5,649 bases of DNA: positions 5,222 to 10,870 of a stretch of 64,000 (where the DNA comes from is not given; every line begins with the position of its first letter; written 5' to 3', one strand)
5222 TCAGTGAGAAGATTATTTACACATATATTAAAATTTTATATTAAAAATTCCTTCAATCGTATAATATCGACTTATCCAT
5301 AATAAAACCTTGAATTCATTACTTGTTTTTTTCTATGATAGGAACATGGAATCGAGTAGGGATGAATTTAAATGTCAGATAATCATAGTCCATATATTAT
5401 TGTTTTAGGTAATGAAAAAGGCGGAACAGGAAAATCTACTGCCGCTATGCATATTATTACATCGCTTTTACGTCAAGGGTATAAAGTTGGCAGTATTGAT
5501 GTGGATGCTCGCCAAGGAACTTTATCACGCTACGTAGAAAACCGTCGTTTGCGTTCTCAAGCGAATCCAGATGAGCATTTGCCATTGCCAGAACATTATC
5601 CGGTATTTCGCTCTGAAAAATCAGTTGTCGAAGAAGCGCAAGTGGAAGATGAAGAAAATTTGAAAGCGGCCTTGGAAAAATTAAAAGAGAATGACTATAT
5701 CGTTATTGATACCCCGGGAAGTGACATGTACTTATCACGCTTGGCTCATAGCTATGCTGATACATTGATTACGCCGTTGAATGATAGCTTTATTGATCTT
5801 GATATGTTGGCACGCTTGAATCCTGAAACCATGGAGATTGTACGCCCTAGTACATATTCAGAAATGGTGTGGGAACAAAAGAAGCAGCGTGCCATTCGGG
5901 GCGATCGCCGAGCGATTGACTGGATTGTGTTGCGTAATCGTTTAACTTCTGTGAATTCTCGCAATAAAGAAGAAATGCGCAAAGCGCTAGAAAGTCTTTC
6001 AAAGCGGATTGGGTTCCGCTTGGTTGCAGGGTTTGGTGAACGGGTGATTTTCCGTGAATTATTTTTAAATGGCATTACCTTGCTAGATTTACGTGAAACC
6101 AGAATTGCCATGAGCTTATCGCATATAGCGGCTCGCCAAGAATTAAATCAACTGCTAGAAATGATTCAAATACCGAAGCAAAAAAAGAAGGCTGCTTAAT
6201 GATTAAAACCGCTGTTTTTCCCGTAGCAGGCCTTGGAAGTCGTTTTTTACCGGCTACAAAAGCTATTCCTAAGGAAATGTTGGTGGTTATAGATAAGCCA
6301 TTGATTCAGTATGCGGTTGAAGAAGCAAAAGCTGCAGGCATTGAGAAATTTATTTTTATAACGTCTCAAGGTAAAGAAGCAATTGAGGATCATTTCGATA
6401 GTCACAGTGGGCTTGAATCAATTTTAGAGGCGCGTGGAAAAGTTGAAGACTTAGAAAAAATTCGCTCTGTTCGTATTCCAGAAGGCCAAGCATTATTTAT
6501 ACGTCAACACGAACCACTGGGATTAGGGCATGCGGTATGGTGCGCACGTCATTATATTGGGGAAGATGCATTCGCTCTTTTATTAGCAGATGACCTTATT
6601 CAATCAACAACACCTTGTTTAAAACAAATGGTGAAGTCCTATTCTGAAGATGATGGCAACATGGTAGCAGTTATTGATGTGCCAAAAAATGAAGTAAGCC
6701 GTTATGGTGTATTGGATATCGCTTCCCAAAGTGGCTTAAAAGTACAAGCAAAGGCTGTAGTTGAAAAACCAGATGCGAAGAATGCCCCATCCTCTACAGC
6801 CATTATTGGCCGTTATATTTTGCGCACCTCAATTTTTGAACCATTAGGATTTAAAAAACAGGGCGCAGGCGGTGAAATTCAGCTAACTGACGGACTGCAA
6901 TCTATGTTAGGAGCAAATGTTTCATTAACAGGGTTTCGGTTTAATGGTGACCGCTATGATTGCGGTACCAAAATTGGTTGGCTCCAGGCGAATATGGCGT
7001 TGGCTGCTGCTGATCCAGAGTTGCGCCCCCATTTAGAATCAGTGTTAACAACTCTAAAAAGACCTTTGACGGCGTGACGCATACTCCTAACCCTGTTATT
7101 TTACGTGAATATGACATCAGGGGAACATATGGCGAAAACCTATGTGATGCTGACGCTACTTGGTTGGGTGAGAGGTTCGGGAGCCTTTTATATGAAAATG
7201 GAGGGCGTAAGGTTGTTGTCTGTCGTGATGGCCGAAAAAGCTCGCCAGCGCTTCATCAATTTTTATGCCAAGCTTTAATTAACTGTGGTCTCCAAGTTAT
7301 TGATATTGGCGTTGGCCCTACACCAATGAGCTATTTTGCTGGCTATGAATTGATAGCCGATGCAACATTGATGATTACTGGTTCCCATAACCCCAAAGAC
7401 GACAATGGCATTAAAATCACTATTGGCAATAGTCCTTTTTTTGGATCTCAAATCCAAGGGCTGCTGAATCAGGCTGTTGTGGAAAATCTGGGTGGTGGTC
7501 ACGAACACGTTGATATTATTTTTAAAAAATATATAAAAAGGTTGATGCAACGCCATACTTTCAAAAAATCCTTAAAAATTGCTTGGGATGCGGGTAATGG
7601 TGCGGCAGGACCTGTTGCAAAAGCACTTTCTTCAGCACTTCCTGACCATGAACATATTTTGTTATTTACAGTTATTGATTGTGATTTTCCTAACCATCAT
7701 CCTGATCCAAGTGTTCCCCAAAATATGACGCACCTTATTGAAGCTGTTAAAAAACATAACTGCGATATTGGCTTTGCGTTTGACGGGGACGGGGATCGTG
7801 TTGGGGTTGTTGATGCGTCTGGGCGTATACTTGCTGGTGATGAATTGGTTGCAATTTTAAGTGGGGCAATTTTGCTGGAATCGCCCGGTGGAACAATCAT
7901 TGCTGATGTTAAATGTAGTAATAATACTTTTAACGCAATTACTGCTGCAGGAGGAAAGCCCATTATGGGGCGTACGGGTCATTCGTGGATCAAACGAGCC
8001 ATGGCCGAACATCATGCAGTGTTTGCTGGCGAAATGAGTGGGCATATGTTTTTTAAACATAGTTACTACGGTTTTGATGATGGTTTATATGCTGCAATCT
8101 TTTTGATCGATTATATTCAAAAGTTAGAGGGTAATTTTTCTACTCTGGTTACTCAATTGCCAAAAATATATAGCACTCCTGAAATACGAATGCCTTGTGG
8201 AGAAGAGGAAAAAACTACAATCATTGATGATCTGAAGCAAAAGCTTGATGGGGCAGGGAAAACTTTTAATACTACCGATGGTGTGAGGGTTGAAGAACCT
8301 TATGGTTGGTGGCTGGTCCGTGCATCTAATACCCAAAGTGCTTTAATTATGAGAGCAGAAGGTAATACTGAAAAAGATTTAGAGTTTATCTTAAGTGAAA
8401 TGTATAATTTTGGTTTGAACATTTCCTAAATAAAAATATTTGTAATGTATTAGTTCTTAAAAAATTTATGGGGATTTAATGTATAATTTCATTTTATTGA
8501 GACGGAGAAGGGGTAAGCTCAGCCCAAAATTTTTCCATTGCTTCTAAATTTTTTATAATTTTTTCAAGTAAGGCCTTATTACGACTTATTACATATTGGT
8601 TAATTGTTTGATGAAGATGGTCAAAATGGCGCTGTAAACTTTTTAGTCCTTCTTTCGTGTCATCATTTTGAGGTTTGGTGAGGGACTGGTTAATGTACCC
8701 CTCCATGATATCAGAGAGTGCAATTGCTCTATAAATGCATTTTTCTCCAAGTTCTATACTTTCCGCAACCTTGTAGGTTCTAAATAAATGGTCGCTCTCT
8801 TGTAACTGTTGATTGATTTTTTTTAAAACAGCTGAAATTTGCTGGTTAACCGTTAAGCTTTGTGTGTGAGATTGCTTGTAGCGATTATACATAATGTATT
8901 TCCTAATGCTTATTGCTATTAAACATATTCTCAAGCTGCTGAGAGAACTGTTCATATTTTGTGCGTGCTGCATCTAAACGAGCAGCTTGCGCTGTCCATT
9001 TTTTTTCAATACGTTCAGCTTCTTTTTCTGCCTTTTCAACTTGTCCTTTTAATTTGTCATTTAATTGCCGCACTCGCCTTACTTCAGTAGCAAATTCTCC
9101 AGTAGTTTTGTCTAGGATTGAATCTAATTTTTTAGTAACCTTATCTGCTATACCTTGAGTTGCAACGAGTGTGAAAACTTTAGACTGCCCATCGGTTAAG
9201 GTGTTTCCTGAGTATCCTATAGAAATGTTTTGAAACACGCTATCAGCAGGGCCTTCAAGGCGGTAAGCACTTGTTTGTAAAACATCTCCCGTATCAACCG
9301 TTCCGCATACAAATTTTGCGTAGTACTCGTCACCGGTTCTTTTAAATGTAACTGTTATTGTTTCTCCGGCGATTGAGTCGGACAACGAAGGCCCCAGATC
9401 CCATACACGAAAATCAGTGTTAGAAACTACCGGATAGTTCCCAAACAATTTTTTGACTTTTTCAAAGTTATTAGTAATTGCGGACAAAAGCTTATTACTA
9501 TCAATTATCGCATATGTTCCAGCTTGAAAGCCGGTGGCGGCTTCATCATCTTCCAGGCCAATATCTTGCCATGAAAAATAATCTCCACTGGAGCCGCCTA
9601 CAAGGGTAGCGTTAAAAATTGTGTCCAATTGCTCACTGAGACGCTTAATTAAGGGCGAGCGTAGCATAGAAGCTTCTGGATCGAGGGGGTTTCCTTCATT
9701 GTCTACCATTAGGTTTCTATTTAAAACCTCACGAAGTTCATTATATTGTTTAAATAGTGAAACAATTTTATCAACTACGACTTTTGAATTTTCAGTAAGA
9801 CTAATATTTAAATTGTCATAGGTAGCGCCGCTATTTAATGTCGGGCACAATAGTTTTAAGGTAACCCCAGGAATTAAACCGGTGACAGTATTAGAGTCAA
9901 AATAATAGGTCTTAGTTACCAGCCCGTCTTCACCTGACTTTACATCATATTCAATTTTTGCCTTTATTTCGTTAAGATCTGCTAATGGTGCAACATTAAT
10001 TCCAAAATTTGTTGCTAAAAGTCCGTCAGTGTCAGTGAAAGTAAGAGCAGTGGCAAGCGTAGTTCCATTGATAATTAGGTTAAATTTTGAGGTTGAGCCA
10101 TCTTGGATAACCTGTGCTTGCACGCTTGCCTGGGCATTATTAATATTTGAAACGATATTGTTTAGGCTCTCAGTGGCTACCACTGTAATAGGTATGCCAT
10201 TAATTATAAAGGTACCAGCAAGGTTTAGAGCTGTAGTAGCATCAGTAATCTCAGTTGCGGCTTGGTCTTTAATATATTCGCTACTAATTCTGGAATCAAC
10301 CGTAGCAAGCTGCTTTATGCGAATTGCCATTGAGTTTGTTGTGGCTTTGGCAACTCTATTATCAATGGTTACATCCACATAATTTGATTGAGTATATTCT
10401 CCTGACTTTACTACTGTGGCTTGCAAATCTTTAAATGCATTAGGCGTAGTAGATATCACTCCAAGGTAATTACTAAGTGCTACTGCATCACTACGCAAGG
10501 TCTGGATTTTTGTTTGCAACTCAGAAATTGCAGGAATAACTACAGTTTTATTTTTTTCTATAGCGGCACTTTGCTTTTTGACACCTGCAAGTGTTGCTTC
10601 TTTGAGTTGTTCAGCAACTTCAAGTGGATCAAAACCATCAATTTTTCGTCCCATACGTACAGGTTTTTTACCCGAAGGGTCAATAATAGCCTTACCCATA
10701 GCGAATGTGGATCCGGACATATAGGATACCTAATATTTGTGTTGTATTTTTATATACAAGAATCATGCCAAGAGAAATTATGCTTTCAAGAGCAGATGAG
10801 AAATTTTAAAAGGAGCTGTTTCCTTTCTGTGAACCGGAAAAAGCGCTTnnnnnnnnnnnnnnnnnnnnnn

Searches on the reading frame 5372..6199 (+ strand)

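Call 40: search_protein_families(library=pfam, proteins=[window:5372-6199:+], max_evalue=0.00001)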
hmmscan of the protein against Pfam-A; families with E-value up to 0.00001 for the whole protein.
window:5372-6199:+ (275 aa): 4 families
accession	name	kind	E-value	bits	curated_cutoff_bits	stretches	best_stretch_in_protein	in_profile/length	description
PF09140.17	MipZ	-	4.1e-105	351.2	20.7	1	8-268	1-261/262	ATPase MipZ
PF13614.12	AAA_31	-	1.1e-13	52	27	1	9-50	3-44/177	AAA domain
PF01656.29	CbiA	-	2.8e-08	34.2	25.4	1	10-134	1-54/125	CobQ/CobB/MinD/ParA nucleotide binding domain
PF10609.15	ParA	-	2.2e-07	31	27.1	1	9-115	5-120/246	NUBPL iron-transfer P-loop NTPase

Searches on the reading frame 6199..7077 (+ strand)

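Call 40: search_protein_families(library=pfam, proteins=[window:6199-7077:+], max_evalue=0.00001)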
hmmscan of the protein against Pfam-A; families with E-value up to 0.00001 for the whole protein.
window:6199-7077:+ (292 aa): 1 family
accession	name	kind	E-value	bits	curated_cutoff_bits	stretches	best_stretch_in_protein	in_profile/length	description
PF00483.29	NTP_transferase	-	1e-27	97.7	21.2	1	10-269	7-243/245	Nucleotidyl transferase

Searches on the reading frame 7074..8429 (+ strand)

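Call 40: search_protein_families(library=pfam, proteins=[window:7074-8429:+], max_evalue=0.00001)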
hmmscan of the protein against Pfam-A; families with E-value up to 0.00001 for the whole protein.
window:7074-8429:+ (451 aa): 4 families
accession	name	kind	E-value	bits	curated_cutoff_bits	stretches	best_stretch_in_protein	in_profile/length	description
PF02878.22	PGM_PMM_I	-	2.8e-26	92.3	22.5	1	10-119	4-115/138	Phosphoglucomutase/phosphomannomutase, alpha/beta/alpha domain I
PF02880.22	PGM_PMM_III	-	1.1e-21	77.5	20.7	1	255-364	2-113/115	Phosphoglucomutase/phosphomannomutase, alpha/beta/alpha domain III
PF02879.22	PGM_PMM_II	-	1.5e-20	74.1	29.3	1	152-250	2-103/103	Phosphoglucomutase/phosphomannomutase, alpha/beta/alpha domain II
PF00408.26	PGM_PMM_IV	-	8.7e-09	35.8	23.1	1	370-441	1-63/68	Phosphoglucomutase/phosphomannomutase, C-terminal domain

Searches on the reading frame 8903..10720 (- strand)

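Call 40: search_protein_families(library=pfam, proteins=[window:8903-10720:-], max_evalue=0.00001)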
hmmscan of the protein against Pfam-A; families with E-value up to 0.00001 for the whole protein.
window:8903-10720:- (605 aa): 1 family
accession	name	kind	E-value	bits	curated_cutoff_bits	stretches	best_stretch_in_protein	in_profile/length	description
PF07195.17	FliD_C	-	9.8e-21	74.7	25.4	1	273-590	14-235/236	Flagellar hook-associated protein 2 C-terminus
